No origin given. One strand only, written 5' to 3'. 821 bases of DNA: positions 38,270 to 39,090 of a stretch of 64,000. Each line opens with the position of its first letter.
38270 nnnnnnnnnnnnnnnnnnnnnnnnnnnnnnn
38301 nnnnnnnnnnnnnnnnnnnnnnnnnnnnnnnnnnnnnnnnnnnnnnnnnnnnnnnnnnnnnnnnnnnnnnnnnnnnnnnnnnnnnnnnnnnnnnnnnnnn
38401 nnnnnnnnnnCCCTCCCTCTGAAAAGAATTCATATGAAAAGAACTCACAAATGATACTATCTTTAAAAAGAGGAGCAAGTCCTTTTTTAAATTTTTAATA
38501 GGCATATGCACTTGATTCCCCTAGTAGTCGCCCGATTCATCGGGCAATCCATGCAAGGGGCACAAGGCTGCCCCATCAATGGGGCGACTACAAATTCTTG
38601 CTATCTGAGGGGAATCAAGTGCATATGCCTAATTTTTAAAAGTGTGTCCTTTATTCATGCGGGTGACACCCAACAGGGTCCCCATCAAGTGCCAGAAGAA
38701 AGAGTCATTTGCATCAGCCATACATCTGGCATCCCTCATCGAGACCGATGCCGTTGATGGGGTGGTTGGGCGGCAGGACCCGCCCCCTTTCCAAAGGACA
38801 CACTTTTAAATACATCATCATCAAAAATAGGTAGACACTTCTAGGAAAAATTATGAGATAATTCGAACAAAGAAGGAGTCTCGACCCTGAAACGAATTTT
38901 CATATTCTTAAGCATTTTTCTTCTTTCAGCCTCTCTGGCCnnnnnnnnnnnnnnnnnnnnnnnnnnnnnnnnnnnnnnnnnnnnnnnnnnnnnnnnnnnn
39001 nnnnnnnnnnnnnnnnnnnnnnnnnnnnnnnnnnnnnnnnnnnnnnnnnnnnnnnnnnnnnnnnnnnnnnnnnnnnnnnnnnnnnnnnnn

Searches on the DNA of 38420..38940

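Call 70: search_rna_families(source=window, start=38420, end=38940, threshold=evalue, max_evalue=10)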
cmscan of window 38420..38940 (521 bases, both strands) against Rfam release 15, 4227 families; matches with E-value up to 10: 2.
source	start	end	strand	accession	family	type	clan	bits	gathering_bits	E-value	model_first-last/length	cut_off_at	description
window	38782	38872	-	RF00652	MIR478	Gene; miRNA;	-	18.4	50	2.9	1-91/91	no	MIR478 microRNA precursor family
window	38643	38724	-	RF00609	SNORD100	Gene; snRNA; snoRNA; CD-box;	CL00073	16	58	2.2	1-81/81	no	Small nucleolar RNA SNORD100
